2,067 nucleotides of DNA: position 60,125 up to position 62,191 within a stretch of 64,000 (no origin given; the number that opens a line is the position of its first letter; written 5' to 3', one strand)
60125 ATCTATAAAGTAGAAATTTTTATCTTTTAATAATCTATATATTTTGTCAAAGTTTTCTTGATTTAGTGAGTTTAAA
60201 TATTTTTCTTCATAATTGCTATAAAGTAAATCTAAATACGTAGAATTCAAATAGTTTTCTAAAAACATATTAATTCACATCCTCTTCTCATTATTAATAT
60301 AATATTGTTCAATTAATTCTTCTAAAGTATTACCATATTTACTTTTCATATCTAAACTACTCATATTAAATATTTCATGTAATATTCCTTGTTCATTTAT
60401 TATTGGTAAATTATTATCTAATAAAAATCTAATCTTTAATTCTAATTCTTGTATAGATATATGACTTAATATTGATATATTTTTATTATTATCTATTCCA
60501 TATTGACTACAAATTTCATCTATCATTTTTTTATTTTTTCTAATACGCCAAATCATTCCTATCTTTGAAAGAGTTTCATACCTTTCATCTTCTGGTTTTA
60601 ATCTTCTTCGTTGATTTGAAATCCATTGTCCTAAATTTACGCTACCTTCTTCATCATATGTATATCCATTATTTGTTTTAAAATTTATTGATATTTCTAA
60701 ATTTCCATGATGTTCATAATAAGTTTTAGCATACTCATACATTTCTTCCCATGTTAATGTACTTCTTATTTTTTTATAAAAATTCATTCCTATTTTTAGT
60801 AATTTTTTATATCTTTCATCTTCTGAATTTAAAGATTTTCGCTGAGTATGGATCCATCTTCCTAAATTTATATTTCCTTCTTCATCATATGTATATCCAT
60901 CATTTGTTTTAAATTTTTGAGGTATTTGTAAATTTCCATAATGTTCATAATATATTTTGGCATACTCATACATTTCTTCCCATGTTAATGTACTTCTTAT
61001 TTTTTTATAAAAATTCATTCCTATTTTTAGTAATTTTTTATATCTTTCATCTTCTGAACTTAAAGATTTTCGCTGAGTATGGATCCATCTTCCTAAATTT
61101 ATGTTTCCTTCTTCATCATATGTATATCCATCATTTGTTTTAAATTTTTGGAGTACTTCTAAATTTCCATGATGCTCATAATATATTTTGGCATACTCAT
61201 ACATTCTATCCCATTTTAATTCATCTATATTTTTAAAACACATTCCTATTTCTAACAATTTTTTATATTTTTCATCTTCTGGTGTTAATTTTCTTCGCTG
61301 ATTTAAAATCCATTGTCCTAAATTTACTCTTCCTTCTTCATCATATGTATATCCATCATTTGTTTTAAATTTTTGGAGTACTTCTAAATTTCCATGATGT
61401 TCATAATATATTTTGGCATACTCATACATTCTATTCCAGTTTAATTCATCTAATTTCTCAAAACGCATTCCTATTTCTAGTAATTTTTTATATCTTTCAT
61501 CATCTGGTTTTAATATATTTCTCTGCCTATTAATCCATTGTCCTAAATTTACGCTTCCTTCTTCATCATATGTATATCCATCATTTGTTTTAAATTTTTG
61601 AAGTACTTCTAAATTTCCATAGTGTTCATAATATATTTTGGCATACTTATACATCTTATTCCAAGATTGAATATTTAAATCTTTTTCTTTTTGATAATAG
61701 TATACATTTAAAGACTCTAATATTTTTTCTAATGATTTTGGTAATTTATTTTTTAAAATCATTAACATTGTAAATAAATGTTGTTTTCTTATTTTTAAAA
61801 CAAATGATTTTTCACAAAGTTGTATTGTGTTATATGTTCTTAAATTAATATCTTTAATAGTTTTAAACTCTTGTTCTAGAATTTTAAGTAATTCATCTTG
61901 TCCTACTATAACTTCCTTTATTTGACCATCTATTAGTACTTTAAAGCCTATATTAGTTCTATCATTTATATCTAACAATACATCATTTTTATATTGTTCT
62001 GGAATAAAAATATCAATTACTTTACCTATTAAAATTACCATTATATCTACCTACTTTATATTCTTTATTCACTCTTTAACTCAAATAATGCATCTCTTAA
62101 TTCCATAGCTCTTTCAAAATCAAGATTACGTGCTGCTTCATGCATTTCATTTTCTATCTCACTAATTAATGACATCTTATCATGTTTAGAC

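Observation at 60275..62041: Helicase-less protein of five near-identical HA-domain repeats sitting where uvrA is expected after uvrB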

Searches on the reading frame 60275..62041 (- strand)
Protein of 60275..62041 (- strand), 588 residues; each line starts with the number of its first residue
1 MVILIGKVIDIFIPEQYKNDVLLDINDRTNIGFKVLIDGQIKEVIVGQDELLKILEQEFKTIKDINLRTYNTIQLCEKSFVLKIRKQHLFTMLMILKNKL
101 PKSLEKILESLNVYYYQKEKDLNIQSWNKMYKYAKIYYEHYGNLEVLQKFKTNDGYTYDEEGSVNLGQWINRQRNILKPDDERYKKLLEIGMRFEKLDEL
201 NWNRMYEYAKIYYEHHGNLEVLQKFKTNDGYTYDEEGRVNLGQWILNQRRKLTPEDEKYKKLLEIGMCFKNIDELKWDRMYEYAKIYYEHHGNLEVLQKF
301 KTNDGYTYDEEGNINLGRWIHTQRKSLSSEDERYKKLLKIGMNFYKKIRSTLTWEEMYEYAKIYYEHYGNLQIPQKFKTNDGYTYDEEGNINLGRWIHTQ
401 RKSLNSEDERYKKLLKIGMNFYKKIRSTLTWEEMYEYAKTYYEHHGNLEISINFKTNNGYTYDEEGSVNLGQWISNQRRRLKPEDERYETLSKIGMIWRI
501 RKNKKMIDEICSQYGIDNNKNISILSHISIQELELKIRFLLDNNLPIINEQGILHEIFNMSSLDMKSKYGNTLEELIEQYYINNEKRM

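Call 4: search_protein_families(library=pfam, proteins=[window:60275-62041:-], max_evalue=0.01)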
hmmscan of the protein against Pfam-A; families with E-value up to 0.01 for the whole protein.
window:60275-62041:- (588 aa): 2 families
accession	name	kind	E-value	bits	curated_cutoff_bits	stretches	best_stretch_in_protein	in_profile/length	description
PF03457.19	HA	-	2.7e-61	204.2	28.4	5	430-496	4-64/64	Helicase associated domain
PF02337.22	Gag_p10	-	0.0042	17.4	23.9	0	115-143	38-66/85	Retroviral GAG p10 protein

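Call 9: find_homologous_proteins(query=window:60275-62041:-)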
Query window:60275-62041:- (588 aa): 1088 proteins with E <= 0.001 among 8000 candidates; the best 120 are listed.
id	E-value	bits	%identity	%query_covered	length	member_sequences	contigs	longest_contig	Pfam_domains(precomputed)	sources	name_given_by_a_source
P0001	0.0e+0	1318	100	100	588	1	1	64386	PF03457.20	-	-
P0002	1.1e-272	924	45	96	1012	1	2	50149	PF00270.36,PF03457.20,PF04851.22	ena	-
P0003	8.9e-258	875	46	91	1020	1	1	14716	PF03457.20,PF04851.22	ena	-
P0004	1.2e-253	861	54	80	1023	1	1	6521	PF00270.36,PF03457.20,PF04851.22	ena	-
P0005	2.1e-252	857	54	79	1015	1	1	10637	PF00270.36,PF03457.20,PF04851.22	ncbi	-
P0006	1.5e-242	825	58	78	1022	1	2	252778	PF03457.20,PF04851.22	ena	-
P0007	5.4e-242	823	58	78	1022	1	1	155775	PF00270.36,PF03457.20,PF04851.22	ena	-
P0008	3.5e-241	820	57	78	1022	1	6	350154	PF00270.36,PF03457.20,PF04851.22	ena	-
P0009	3.7e-241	820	57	78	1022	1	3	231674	PF00270.36,PF03457.20,PF04851.22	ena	-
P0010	3.7e-241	820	57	78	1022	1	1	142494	PF00270.36,PF03457.20,PF04851.22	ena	-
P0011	3.7e-241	820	57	78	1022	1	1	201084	PF00270.36,PF03457.20,PF04851.22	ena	-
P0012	3.7e-241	820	57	78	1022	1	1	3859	PF03457.20,PF04851.22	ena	-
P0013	3.7e-241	820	57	78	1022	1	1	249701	PF00270.36,PF03457.20,PF04851.22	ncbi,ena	-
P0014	3.7e-241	820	57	78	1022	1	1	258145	PF00270.36,PF03457.20,PF04851.22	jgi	-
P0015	4.6e-241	820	57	78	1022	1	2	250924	PF03457.20,PF04851.22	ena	-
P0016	4.6e-241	820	57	78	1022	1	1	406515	PF03457.20,PF04851.22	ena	-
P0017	4.6e-241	820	57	78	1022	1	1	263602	PF03457.20,PF04851.22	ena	-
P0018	6.8e-241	819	57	78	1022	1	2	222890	PF00270.36,PF03457.20,PF04851.22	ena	-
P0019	1.1e-240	818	57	78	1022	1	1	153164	PF00270.36,PF03457.20,PF04851.22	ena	-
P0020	1.1e-240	818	57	78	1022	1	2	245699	PF00270.36,PF03457.20,PF04851.22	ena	-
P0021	1.1e-240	818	57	78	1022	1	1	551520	PF00270.36,PF03457.20,PF04851.22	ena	-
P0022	2.8e-240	817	48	96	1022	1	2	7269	PF00270.36,PF03457.20,PF04851.22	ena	-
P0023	3.0e-240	817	57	78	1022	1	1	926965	PF00270.36,PF03457.20,PF04851.22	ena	-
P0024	4.5e-238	810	57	78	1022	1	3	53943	PF00270.36,PF03457.20,PF04851.22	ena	-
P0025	1.4e-236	805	56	78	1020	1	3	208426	PF00270.36,PF03457.20,PF04851.22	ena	-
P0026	2.3e-235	801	56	78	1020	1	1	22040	PF00270.36,PF03457.20,PF04851.22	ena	-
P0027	7.0e-232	789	56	79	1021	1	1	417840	PF00270.36,PF03457.20,PF04851.22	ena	-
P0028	9.3e-232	789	56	79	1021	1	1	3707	PF00270.36,PF03457.20,PF04851.22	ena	-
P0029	1.5e-230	785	56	79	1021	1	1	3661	PF00270.36,PF03457.20,PF04851.22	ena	-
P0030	3.0e-230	784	56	79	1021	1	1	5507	PF00270.36,PF03457.20,PF04851.22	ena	-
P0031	3.1e-230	784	56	79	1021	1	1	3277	PF05044.19,PF00270.36,PF03457.20,PF04851.22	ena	-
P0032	3.9e-230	784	56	79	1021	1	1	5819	PF00270.36,PF03457.20,PF04851.22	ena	-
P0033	4.0e-230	784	56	79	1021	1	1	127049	PF00270.36,PF03457.20,PF04851.22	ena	-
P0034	4.1e-230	783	56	79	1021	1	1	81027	PF00270.36,PF03457.20,PF04851.22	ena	-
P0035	1.1e-229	782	56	79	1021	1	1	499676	PF00270.36,PF03457.20,PF04851.22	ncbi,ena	-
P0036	1.9e-229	781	56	79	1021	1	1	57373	PF00270.36,PF03457.20,PF04851.22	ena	-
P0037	5.0e-229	780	45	96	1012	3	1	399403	PF00270.36,PF03457.20,PF04851.22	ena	-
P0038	6.7e-229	779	56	79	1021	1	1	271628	PF00270.36,PF03457.20,PF04851.22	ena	-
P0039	8.9e-229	779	56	79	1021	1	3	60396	PF00270.36,PF03457.20,PF04851.22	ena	-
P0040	1.8e-228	778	56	79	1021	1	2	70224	PF00270.36,PF03457.20,PF04851.22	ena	-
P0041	3.9e-228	777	56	79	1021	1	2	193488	PF00270.36,PF03457.20,PF04851.22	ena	-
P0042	2.7e-227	774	56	79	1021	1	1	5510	PF05044.19,PF00270.36,PF03457.20,PF04851.22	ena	-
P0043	2.8e-227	774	56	79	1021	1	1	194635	PF00270.36,PF03457.20,PF04851.22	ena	-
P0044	5.1e-227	773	56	79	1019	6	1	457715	PF05044.19,PF00270.36,PF03457.20,PF04851.22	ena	-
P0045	1.5e-226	772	56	79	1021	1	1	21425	PF00270.36,PF03457.20,PF04851.22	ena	-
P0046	7.3e-226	769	56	79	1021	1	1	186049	PF00270.36,PF03457.20,PF04851.22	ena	-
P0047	8.7e-219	746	57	78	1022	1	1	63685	PF00270.36,PF03457.20,PF04851.22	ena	-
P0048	1.7e-217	742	55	70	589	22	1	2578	PF12928.13,PF17819.7,PF08849.18,PF03457.20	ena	-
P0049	1.4e-213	729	53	91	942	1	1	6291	PF03457.20,PF04851.22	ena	-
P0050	7.9e-210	716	55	78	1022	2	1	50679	PF03457.20,PF04851.22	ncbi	-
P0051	6.7e-209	713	55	63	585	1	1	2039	PF03221.23,PF03457.20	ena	-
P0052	3.2e-208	711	56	79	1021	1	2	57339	PF00270.36,PF03457.20,PF04851.22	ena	-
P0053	3.3e-208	711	56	79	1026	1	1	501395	PF00270.36,PF03457.20,PF04851.22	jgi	-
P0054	1.6e-207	709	54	80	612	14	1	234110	PF03457.20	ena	-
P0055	5.4e-207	707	56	78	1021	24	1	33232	PF00270.36,PF03457.20,PF04851.22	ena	-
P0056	1.1e-206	706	54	79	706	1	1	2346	PF25627.2,PF03457.20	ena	-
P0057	3.2e-202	691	56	80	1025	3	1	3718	PF03457.20,PF04851.22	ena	-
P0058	1.1e-199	683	53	83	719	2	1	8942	PF12928.13,PF03457.20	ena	-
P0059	7.7e-199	680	58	78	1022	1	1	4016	PF00270.36,PF03457.20,PF04851.22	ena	-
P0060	1.9e-198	679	55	79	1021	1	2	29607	PF00270.36,PF25627.2,PF03457.20,PF04851.22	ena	-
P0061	3.8e-196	671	51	73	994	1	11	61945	PF12928.13,PF03457.20,PF04851.22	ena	-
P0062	2.9e-195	668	46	77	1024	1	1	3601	PF03457.20,PF04851.22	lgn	-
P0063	7.8e-194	664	56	78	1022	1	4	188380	PF00270.36,PF03457.20,PF04851.22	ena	-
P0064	1.1e-187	643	40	96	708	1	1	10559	PF03457.20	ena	-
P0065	1.2e-186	640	57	78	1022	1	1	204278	PF00270.36,PF03457.20,PF04851.22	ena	-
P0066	2.6e-186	639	56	78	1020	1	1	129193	PF00270.36,PF03457.20,PF04851.22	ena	-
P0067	4.5e-186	638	56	78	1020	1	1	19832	PF00270.36,PF03457.20,PF04851.22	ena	-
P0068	6.6e-186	638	48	79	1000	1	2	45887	PF12928.13,PF03457.20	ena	-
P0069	6.8e-186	637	55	79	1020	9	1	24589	PF00270.36,PF03457.20,PF04851.22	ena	-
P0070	1.1e-185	637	55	82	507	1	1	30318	PF03457.20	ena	-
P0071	1.1e-185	637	44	78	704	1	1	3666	PF03457.20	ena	-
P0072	3.5e-185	635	57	78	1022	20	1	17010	PF00270.36,PF03457.20,PF04851.22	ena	-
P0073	4.2e-185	635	40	96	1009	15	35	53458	PF03457.20,PF04851.22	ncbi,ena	-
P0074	4.8e-185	635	58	65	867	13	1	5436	PF03457.20,PF04851.22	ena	-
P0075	8.1e-185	634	51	78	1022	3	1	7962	PF03457.20,PF04851.22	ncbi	-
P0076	2.0e-184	633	53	79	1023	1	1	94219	PF00270.36,PF03457.20,PF04851.22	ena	-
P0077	2.0e-183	629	56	78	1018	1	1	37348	PF00270.36,PF03457.20,PF04851.22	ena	-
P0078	3.0e-183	629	51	78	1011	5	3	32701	PF09848.16,PF03457.20,PF04851.22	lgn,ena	-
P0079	2.4e-181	622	55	78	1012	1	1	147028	PF00270.36,PF03457.20,PF04851.22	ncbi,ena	-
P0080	5.3e-180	618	53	79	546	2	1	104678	PF03457.20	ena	-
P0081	5.8e-180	618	51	77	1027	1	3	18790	PF03457.20,PF04851.22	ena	-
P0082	5.8e-180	618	54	97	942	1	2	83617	PF00270.36,PF03457.20,PF04851.22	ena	-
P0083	1.1e-179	617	54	79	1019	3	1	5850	PF00270.36,PF03457.20,PF04851.22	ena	-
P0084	4.7e-179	615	54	80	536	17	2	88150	PF03457.20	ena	-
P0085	5.0e-178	612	50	77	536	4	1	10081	PF28547.1,PF24812.2,PF08838.17,PF03457.20,PF12939.14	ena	-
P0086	5.7e-177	608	54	78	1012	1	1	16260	PF00270.36,PF03457.20,PF04851.22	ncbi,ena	-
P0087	1.2e-176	607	54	79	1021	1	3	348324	PF00270.36,PF03457.20,PF04851.22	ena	-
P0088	1.8e-175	603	52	79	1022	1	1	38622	PF00270.36,PF03457.20,PF04851.22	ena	-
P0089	1.9e-175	603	46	96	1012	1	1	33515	PF00270.36,PF03457.20,PF04851.22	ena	-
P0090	4.3e-175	602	44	73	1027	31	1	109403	PF08847.17,PF00270.36,PF07627.17,PF03457.20,PF04851.22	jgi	-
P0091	1.4e-174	600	45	96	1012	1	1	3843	PF00270.36,PF03457.20,PF04851.22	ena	-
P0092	1.4e-174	600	45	96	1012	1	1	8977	PF00270.36,PF03457.20,PF04851.22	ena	-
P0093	1.4e-174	600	45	96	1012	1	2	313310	PF00270.36,PF03457.20,PF04851.22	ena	-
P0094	1.4e-174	600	54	78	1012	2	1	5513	PF00270.36,PF03457.20,PF04851.22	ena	-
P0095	3.0e-174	599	45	96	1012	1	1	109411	PF00270.36,PF03457.20,PF04851.22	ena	-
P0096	3.0e-174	599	45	96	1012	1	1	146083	PF00270.36,PF03457.20,PF04851.22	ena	-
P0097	3.0e-174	599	45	96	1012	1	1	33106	PF00270.36,PF03457.20,PF04851.22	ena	-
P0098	5.4e-174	598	54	78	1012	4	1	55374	PF00270.36,PF03457.20,PF04851.22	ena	-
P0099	9.3e-174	597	54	78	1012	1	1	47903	PF00270.36,PF08849.18,PF03457.20,PF04851.22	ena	-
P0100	1.6e-173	597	48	94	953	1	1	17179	PF00270.36,PF03457.20,PF04851.22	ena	-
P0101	2.5e-173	596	45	96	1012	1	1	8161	PF00270.36,PF03457.20,PF04851.22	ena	-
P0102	3.4e-173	596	45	96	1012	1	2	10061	PF00270.36,PF03457.20,PF04851.22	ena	-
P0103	4.3e-173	595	48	94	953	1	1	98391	PF00270.36,PF03457.20,PF04851.22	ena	-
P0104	1.3e-171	590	53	78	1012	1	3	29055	PF00270.36,PF03457.20,PF04851.22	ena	-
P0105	1.3e-171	590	59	65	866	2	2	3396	PF03457.20,PF04851.22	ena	-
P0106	3.7e-171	589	55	90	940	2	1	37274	PF00270.36,PF03457.20,PF04851.22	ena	-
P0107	9.2e-171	588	48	94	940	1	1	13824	PF00270.36,PF03457.20,PF04851.22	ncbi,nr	ncbi:MAG: Helicase associated domain protein, partial [Bacilli bacterium]|nr:Helicase associated dom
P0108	1.4e-170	587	53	78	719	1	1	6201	PF17819.7,PF03457.20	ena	-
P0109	2.1e-170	586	42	82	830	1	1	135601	PF04384.19,PF03457.20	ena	-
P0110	2.9e-170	586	44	96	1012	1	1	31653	PF00270.36,PF03457.20,PF04851.22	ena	-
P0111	5.4e-170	585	44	96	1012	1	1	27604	PF00270.36,PF03457.20,PF04851.22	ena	-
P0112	5.4e-170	585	44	96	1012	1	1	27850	PF00270.36,PF03457.20,PF04851.22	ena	-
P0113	7.7e-170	584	53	78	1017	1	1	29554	PF00270.36,PF03457.20,PF04851.22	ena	-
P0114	8.7e-170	584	53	78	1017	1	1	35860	PF00270.36,PF03457.20,PF04851.22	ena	-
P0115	8.7e-170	584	53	78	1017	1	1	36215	PF00270.36,PF03457.20,PF04851.22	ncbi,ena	-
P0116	2.9e-169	583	47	79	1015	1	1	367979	PF00270.36,PF03457.20,PF04851.22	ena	-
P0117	4.8e-169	582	52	78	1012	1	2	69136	PF00270.36,PF03457.20,PF04851.22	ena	-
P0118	7.8e-168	578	51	78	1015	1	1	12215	PF03457.20,PF04851.22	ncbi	-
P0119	1.6e-167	577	52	79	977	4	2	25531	PF00270.36,PF12928.13,PF13401.13,PF03457.20,PF04851.22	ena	-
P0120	4.3e-167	575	48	77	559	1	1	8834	PF12928.13,PF03457.20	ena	-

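Call 11: search_protein_families(library=pfam, proteins=[P0002, P0006, P0054, P0064, P0070, P0084, P0073], max_evalue=0.001)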
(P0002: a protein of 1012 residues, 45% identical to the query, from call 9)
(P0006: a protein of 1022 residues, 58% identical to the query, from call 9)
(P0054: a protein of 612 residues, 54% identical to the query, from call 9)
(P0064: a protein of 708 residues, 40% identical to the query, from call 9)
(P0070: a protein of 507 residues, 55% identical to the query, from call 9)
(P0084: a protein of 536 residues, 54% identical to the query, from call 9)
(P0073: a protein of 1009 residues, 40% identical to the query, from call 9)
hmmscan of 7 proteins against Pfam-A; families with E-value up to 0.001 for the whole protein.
P0002 (1012 aa): 4 families
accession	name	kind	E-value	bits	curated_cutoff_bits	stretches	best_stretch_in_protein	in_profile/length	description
PF03457.19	HA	-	2.2e-62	207.7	28.4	6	482-548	4-64/64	Helicase associated domain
PF04851.21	ResIII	-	2.4e-12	47.5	22.5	1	9-147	4-161/164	Type III restriction enzyme, res subunit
PF00270.35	DEAD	-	6.2e-06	26.5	26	1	22-146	9-158/167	DEAD/DEAH box helicase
PF20720.3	nSTAND3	-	0.00017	21.7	27.2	1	14-76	4-64/155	Novel STAND NTPase 3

P0006 (1022 aa): 3 families
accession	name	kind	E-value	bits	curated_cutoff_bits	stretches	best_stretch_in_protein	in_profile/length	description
PF03457.19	HA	-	4e-65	216.5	28.4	6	783-852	3-64/64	Helicase associated domain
PF04851.21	ResIII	-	4.5e-12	46.6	22.5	1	9-147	4-161/164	Type III restriction enzyme, res subunit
PF00270.35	DEAD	-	5.9e-05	23.3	26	0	24-146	11-158/167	DEAD/DEAH box helicase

P0054 (612 aa): 3 families
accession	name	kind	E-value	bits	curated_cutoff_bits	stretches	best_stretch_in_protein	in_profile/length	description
PF03457.19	HA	-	1.1e-70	234.3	28.4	7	225-292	3-64/64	Helicase associated domain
PF25627.1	Polyoma_VP2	-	2.5e-06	27.3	30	0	274-348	226-292/356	Polyomaviruses capsid protein VP2 family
PF05044.18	HPD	-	0.00016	22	25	0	229-252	82-105/154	Homeo-prospero domain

P0064 (708 aa): 2 families
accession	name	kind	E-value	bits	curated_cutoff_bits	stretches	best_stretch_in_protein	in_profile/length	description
PF03457.19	HA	-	5.6e-87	286.5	28.4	6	405-472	3-64/64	Helicase associated domain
PF21739.2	DUF6866_N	-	0.00081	19.6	27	0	502-542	34-74/153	Family of unknown function (DUF6866) N-terminal domain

P0070 (507 aa): 2 families
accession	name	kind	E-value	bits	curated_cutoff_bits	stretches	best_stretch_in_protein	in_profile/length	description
PF03457.19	HA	-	1.8e-52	175.9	28.4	5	44-110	4-64/64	Helicase associated domain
PF02337.22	Gag_p10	-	9e-05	22.8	23.9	0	304-347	39-84/85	Retroviral GAG p10 protein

P0084 (536 aa): 3 families
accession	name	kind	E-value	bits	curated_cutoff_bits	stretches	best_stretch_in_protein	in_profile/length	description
PF03457.19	HA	-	1.6e-61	205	28.4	6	377-444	3-64/64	Helicase associated domain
PF25627.1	Polyoma_VP2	-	1.4e-06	28.1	30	0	202-272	230-292/356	Polyomaviruses capsid protein VP2 family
PF05044.18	HPD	-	0.00021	21.6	25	0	381-404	82-105/154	Homeo-prospero domain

P0073 (1009 aa): 3 families
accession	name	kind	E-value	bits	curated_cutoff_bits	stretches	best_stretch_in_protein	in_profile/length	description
PF03457.19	HA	-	4.3e-85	280.4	28.4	6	706-773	3-64/64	Helicase associated domain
PF04851.21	ResIII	-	5.4e-12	46.4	22.5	1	11-150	4-161/164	Type III restriction enzyme, res subunit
PF00270.35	DEAD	-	0.00019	21.7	26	0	25-149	11-158/167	DEAD/DEAH box helicase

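Call 12: find_encoding_contigs(protein=P0002, flank=10000, max_places=3)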
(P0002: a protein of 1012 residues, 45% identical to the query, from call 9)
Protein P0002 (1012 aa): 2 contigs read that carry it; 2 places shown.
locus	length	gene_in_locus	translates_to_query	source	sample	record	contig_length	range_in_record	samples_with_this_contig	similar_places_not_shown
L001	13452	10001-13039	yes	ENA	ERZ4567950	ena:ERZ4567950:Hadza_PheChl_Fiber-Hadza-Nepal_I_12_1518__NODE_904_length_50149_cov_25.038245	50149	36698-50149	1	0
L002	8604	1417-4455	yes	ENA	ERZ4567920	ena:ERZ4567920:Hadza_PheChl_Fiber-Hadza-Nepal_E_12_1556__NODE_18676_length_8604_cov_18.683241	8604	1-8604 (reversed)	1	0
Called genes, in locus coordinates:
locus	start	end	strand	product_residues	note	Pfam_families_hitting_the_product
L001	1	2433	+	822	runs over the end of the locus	PF00690:Cation_ATPase_N, PF00122:E1-E2_ATPase, PF00702:Hydrolase, PF13246:Cation_ATPase, PF00689:Cation_ATPase_C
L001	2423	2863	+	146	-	-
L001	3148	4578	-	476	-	PF13020:NOV_C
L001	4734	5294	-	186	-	-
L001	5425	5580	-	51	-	-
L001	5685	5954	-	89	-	-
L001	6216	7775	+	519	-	-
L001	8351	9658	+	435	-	PF02881:SRP54_N, PF13401:AAA_22 (weak), PF00448:SRP54, PF02492:cobW (faint), PF02978:SRP_SPB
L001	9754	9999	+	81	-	-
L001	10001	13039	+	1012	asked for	PF00270:DEAD (faint), PF04851:ResIII, PF03457:HA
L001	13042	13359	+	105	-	-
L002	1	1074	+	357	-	?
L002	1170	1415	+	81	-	-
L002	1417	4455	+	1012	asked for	PF00270:DEAD (faint), PF04851:ResIII, PF03457:HA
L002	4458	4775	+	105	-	-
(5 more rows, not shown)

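Call 13: find_encoding_contigs(protein=P0006, flank=10000, max_places=2)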
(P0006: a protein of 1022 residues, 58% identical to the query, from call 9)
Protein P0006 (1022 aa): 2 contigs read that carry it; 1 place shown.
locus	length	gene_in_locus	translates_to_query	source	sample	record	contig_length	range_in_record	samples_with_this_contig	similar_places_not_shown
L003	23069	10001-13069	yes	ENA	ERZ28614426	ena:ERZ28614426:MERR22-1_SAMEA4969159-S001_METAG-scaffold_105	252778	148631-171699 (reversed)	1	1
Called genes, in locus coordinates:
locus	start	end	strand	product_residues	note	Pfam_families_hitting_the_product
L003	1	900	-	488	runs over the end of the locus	PF09547:SpoIVA_ATPase, PF20438:SpoIVA_middle, PF20439:SpoIVA_C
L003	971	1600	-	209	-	PF00117:GATase, PF01174:SNO (weak), PF07722:Peptidase_C26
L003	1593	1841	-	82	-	PF14069:SpoVIF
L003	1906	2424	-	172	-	-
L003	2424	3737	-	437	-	PF00005:ABC_tran (faint), PF00009:GTP_EFTU (weak), PF01926:MMR_HSR1, PF02421:FeoB_N, PF00009:GTP_EFTU, PF01926:MMR_HSR1, PF02421:FeoB_N, PF14714:KH_dom-like, +8 more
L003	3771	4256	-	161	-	-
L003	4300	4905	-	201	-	PF03193:RsgA_GTPase (faint), PF01926:MMR_HSR1, PF02421:FeoB_N, PF04548:AIG1 (weak)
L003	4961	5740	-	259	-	-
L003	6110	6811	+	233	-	PF06114:Peptidase_M78 (weak)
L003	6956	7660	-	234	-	PF04298:Zn_peptidase_2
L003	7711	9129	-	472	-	PF00749:tRNA-synt_1c, PF19269:Anticodon_2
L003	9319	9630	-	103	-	-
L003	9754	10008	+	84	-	-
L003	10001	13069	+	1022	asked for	PF04851:ResIII, PF03457:HA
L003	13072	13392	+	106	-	-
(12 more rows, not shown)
